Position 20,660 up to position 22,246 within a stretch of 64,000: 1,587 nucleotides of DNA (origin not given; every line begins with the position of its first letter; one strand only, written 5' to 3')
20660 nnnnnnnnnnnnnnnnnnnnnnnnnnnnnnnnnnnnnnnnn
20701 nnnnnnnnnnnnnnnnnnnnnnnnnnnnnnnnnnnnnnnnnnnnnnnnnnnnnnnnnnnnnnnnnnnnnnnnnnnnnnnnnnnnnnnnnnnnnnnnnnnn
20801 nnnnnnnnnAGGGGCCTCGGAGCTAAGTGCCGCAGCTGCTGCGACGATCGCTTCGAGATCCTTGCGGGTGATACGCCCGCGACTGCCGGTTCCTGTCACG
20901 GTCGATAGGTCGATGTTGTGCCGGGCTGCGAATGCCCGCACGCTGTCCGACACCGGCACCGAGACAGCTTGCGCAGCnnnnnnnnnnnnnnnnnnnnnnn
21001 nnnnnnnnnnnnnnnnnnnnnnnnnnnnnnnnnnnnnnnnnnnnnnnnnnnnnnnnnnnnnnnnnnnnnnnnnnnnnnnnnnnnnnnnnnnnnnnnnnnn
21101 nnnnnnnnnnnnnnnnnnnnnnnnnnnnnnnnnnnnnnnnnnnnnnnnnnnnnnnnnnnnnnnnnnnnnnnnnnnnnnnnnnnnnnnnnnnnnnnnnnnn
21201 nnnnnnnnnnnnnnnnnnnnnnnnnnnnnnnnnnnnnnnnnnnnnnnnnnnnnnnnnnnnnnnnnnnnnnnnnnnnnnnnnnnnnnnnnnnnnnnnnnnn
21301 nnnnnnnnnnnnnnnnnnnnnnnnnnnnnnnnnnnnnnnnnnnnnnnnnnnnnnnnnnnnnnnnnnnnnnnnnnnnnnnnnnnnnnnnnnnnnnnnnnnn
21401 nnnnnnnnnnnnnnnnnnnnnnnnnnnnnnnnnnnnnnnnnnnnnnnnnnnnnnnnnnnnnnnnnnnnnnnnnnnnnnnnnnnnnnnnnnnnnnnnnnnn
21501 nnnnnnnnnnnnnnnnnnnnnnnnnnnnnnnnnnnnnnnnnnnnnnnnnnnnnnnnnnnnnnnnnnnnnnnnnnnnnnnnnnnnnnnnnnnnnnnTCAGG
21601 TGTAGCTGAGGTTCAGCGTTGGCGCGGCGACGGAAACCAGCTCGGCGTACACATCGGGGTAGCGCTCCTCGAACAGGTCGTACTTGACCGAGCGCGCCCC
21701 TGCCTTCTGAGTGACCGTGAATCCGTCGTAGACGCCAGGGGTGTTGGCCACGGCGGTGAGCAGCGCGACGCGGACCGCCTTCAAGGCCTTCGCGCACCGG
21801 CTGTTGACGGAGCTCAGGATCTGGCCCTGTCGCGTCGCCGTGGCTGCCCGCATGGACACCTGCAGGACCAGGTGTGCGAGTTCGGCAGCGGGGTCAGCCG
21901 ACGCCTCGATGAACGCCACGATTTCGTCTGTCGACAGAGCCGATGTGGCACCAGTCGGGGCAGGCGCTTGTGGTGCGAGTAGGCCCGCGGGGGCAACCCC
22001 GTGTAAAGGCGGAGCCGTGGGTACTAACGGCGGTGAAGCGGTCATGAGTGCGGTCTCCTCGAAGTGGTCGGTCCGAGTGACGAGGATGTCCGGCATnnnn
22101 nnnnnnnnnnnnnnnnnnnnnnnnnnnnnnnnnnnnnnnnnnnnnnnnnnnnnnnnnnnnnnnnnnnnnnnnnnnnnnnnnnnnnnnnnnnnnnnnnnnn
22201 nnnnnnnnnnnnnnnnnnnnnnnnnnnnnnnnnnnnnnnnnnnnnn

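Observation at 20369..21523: Protein with an E2-type E3-binding (PSBD) domain and Pro/Ala linkers but no lipoyl or catalytic domain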

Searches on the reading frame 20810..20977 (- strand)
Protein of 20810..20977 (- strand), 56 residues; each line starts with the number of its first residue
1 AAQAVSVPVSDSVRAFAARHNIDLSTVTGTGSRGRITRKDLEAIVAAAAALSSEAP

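Call 32: search_solved_structures(query=window:20810-20977:-, max_evalue=1, show_alignments=5)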
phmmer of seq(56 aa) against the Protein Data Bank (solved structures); distinct sequences matched with E-value up to 1: 38.
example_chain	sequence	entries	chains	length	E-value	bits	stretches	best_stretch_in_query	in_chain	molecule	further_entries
2btg_A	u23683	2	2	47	1.1e-06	31.6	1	9-47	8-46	DIHYDROLIPOYLLYSINE-RESIDUE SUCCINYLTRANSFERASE COMPONENT OF 2-OXOGLUTARATE DEHYDROGENASE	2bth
1w4h_A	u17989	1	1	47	1.1e-06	31.6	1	9-47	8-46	DIHYDROLIPOYLLYSINE-RESIDUE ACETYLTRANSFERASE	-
1bal_A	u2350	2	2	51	1.3e-06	31.4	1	9-47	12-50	DIHYDROLIPOAMIDE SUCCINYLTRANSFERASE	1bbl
2cyu_A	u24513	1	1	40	1.8e-06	31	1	9-45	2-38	2-OXOGLUTARATE DEHYDROGENASE MULTIENZYME COMPLEX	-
6zzl_A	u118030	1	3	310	2.2e-06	30.7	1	9-50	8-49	Dihydrolipoyllysine-residue acetyltransferase component of pyruvate dehydrogenase complex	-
2pdd_A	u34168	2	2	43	3e-05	27.2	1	11-48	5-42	DIHYDROLIPOAMIDE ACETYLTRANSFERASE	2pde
1w85_I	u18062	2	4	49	3.2e-05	27.1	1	10-48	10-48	DIHYDROLIPOYLLYSINE-RESIDUE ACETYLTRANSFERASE COMPONENT OF PYRUVATE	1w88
2wxc_A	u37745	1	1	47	3.3e-05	27.1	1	9-47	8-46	DIHYDROLIPOYLTRANSSUCCINASE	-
1w3d_A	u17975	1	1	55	4.1e-05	26.8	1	10-48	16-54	DIHYDROLIPOYLLYSINE-RESIDUE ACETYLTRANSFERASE COMPONENT OF PYRUVATE DEHYDROGENASE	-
9y7v_D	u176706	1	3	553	5.1e-05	26.5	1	9-45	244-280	Dihydrolipoyllysine-residue acetyltransferase component of pyruvate dehydrogenase complex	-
7qjm_A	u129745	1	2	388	6.9e-05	26.1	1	10-50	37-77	alpha/beta-hydrolase (202)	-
1ebd_C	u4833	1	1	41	7e-05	26.1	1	11-47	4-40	DIHYDROLIPOAMIDE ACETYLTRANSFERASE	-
1w4g_A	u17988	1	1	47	0.00012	25.4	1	10-47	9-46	DIHYDROLIPOYLLYSINE-RESIDUE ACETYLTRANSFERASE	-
9h1n_A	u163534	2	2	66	0.00014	25.2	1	9-55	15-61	Dihydrolipoyllysine-residue acetyltransferase component of pyruvate dehydrogenase complex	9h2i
8oqj_A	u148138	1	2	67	0.00014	25.1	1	9-55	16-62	Dihydrolipoyllysine-residue acetyltransferase component of pyruvate dehydrogenase complex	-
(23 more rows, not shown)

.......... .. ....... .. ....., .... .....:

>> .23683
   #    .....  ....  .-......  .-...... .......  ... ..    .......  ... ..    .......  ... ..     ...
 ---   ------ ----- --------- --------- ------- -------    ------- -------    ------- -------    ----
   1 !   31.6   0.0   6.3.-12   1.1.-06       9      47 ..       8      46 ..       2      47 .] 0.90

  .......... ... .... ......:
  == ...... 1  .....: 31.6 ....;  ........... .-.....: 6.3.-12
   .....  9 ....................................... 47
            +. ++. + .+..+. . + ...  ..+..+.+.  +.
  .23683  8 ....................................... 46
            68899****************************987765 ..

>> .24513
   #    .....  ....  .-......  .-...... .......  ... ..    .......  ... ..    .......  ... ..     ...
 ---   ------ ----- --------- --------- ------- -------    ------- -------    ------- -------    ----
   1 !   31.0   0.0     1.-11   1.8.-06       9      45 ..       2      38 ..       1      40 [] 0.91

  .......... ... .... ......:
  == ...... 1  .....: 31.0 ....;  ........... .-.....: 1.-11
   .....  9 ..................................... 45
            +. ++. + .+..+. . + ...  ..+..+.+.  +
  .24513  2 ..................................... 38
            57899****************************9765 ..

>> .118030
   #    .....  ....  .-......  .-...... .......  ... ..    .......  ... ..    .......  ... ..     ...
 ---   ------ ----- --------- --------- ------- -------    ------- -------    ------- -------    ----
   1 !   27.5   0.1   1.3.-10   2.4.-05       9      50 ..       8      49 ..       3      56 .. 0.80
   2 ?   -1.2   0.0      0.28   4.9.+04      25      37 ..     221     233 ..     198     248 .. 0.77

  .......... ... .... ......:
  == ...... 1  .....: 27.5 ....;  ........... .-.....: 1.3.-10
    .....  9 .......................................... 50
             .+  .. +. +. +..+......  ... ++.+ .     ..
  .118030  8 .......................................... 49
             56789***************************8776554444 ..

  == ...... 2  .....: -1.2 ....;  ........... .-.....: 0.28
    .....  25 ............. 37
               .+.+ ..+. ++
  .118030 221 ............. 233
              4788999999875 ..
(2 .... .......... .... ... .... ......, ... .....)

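Call 69: search_dna_similar(collection=phages, query=window:20822-20962:-, mode=protein, max_evalue=1, max_rows=40)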
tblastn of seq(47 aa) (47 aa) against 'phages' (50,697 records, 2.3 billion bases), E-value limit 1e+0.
Records with a match: 15; places in all: 15; records where one place covers at least 80% of the query: 2.
Best place of each record, by identity: <60% 15.
By first word of the organism name: Listeria 4; Enterococcus 3; Staphylococcus 3; Acinetobacter 2; Bacteriophage 1; Salmonella 1; Pseudomonas 1.
By host as written in the record: Listeria monocytogenes 4; - 4; Staphylococcus aureus 3; Enterococcus faecalis 2; Homo sapiens 1; Pseudomonas aeruginosa 1.
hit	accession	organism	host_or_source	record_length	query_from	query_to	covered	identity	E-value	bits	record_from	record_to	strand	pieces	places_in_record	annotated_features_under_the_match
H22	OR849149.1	Listeria phage LM 4-14-1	Listeria monocytogenes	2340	5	40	77%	58.3%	5e-4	40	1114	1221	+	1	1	record has no annotation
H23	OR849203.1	Listeria phage LM 4-14-1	Listeria monocytogenes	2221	5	40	77%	58.3%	5e-4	40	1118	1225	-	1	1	record has no annotation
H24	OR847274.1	Listeria phage LM 4-11-1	Listeria monocytogenes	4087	5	40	77%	58.3%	5e-4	40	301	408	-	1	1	record has no annotation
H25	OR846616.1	Enterococcus phage Efs 1-1-1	Enterococcus faecalis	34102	5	36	68%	56.3%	7e-3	37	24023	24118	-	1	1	record has no annotation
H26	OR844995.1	Staphylococcus phage SA 1306 Kay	Staphylococcus aureus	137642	5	40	77%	44.4%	2e-2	36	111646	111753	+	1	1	record has no annotation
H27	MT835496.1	Bacteriophage sp.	human fecal samples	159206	4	40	79%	40.5%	2e-1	33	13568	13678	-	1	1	record has no annotation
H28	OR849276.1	Listeria phage LM 4-14-1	Listeria monocytogenes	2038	7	37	66%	48.4%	1e-3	39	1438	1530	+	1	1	record has no annotation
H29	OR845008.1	Staphylococcus phage SA 1306 Kay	Staphylococcus aureus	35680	1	38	81%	36.8%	2e-1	33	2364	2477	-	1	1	record has no annotation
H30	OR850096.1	Staphylococcus phage SA 1298 Kay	Staphylococcus aureus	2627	1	38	81%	36.8%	2e-1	33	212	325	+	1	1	record has no annotation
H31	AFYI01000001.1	Salmonella enterica subsp. enterica serovar Infantis str. ...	Homo sapiens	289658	8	40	70%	42.4%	1e-1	34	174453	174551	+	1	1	dihydrolipoyllysine-residue acetyltransferase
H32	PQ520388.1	Enterococcus phage IME_EF3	-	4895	7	40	72%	41.2%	3e-2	35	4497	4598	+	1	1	record has no annotation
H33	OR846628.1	Enterococcus phage Efs 1-1-1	Enterococcus faecalis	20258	7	40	72%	41.2%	3e-2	35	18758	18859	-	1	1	record has no annotation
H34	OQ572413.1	Pseudomonas phage Y12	Pseudomonas aeruginosa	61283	5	38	72%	41.2%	2e-1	33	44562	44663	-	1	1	record has no annotation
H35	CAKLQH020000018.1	Acinetobacter phage MD-2021a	not known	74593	11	40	64%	43.3%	2e-1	33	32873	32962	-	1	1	pdhC: dihydrolipoamide succinyltransferase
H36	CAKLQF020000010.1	Acinetobacter phage MD-2021a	not known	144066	11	40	64%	43.3%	2e-1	33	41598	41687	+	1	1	pdhC: dihydrolipoamide succinyltransferase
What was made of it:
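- On Phage protein families (PHROGs) and annotated phage genomes: The PSBD-only query returned short unannotated records and E2-annotated genes that look like host DNA (call 69).
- Tried and rejected: A PSBD-only query returned only short unannotated records and E2-annotated genes that look like host DNA (call 69).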

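Call 74: search_dna_similar(collection=plasmids, query=window:20822-20962:-, mode=protein, max_evalue=0.01, max_rows=40)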
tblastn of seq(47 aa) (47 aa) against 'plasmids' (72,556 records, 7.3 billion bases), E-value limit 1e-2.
Records with a match: 37; places in all: 37; records where one place covers at least 80% of the query: 0.
Best place of each record, by identity: 60-80% 1; <60% 36.
By first word of the organism name: Escherichia 7; Rhizobium 5; Novosphingobium 4; Listeria 2; Croceicoccus 2; Phaeobacter 2; Enterococcus 2; Brevibacillus 1; Peribacillus 1; Aerococcus 1; and 10 more.
By predicted mobility (MOB-suite, as given by PLSDB): non-mobilizable 36; mobilizable 1.
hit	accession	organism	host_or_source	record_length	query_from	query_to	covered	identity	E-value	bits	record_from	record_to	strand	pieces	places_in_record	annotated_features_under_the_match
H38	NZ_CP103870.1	Novosphingobium humi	pure culture,soil biofilm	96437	5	40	77%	58.3%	1e-4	44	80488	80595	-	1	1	dihydrolipoamide acetyltransferase family protein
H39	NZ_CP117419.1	Novosphingobium humi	Single cell,Soil from military shooting ...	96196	5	40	77%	58.3%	1e-4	43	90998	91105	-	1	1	2-oxo acid dehydrogenase subunit E2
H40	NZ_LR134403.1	Listeria monocytogenes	Homo sapiens,Vein blood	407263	5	40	77%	58.3%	1e-3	40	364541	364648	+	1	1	dihydrolipoamide acetyltransferase family protein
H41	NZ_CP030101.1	Listeria monocytogenes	Environment,water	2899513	5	40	77%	58.3%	1e-3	40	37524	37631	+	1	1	none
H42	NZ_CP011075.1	Brevibacillus laterosporus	Oryza sativa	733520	5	40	77%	55.6%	2e-5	45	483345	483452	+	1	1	dihydrolipoamide acetyltransferase family protein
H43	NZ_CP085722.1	Peribacillus asahii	single cell,soil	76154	5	40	77%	55.6%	3e-5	45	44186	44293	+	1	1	dihydrolipoamide acetyltransferase family protein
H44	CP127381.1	Aerococcus tenax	Homo sapiens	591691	5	38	72%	58.8%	2e-3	40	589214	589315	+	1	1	2-oxo acid dehydrogenase subunit E2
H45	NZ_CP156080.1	Defluviimonas sp. SAOS-178_SWC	Sediment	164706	5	36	68%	62.5%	3e-4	42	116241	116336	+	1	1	aceF: dihydrolipoyllysine-residue acetyltransferase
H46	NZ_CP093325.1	Bacillus sp. N5-665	whole organism,peat soil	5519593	5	40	77%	52.8%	1e-3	40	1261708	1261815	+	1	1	none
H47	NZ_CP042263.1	Qingshengfaniella alkalisoli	cell culture,saline soil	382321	5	36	68%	59.4%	2e-3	40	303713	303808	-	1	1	aceF: dihydrolipoyllysine-residue acetyltransferase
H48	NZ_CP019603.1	Croceicoccus marinus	-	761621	9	40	68%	59.4%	3e-3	39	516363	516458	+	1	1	2-oxo acid dehydrogenase subunit E2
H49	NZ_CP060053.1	Croceicoccus marinus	prokaryote,marine sediment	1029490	9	40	68%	59.4%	3e-3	39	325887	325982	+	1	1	none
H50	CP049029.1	Rhodobacteraceae bacterium SC52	Apostichopus japonicus,pure ...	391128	5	36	68%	59.4%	5e-3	39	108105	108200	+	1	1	aceF: dihydrolipoyllysine-residue acetyltransferase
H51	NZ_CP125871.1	Phaeobacter inhibens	Crassostrea virginica,Inner shell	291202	1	37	79%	51.4%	2e-3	40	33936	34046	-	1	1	pyruvate dehydrogenase complex dihydrolipoamide acetyltransferase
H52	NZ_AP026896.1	Aeromonas caviae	Microbe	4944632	4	40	79%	48.6%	1e-4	44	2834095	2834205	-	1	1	none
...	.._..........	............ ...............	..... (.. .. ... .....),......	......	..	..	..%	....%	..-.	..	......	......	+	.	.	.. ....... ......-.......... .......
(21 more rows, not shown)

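Call 75: get_annotated_region(hit=H73, flank=15000)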
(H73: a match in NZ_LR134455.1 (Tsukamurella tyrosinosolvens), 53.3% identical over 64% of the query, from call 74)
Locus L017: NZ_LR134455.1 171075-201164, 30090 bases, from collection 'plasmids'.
description: Tsukamurella tyrosinosolvens strain NCTC13231 plasmid 13, complete sequence
organism: Tsukamurella tyrosinosolvens (NCBI taxid 57704)
taxonomy: Bacteria; Actinomycetota; Actinomycetes; Mycobacteriales; Tsukamurellaceae; Tsukamurella; Tsukamurella tyrosinosolvens
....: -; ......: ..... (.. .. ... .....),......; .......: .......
typing (MOB-suite, as given by PLSDB): non-mobilizable
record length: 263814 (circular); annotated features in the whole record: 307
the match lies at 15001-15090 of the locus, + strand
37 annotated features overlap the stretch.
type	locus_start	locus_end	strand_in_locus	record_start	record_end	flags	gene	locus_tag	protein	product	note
CDS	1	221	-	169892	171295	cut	-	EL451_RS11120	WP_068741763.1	helicase associated domain-containing protein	-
CDS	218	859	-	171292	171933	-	-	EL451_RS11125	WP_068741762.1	hypothetical protein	-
CDS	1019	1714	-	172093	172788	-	-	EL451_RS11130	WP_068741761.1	helicase associated domain-containing protein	-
CDS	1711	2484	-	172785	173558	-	-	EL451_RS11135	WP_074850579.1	helicase associated domain-containing protein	-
CDS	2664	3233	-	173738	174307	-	-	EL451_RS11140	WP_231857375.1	S1 family peptidase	-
CDS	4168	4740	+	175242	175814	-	-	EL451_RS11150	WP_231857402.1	transglycosylase SLT domain-containing protein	-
CDS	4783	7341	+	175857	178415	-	-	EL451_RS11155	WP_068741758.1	hypothetical protein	-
CDS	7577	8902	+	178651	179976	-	-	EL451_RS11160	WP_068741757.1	hypothetical protein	-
CDS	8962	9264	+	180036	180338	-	-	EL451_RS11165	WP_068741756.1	hypothetical protein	-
CDS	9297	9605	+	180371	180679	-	-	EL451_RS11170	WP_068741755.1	hypothetical protein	-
CDS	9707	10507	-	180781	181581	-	-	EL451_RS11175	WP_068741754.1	hypothetical protein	-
CDS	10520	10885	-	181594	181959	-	-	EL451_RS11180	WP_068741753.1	hypothetical protein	-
CDS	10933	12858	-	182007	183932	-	-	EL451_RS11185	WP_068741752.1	DNA polymerase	GO:0006260 - DNA replication [Evidence IEA]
CDS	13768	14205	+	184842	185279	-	-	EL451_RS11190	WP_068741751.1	hypothetical protein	-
CDS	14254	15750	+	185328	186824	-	-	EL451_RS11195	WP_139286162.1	E3 binding domain-containing protein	-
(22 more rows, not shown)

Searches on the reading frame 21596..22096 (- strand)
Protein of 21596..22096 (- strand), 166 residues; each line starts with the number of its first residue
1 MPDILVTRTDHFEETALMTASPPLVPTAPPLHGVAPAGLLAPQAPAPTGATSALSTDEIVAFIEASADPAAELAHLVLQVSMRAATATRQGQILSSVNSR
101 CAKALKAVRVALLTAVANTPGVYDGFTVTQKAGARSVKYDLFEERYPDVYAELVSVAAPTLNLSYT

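Call 8: search_protein_families(library=pfam, proteins=[window:21596-22096:-], max_evalue=0.01)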
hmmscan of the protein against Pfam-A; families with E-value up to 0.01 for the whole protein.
window:21596-22096:- (166 aa): 0 families

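Call 9: search_protein_families(library=phrogs, proteins=[window:21596-22096:-], max_evalue=0.001)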
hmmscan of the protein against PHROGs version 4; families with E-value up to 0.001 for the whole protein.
window:21596-22096:- (166 aa): 0 families

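Call 54: search_solved_structures(query=A4, max_evalue=10)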
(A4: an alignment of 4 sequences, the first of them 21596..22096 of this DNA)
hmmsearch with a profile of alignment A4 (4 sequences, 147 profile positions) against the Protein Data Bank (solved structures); distinct sequences matched with E-value up to 10: 0.

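Call 70: search_protein_families(library=ncbifam, proteins=[window:21596-22096:-], max_evalue=0.01)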
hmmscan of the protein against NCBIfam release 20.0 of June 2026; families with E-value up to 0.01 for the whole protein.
window:21596-22096:- (166 aa): 0 families
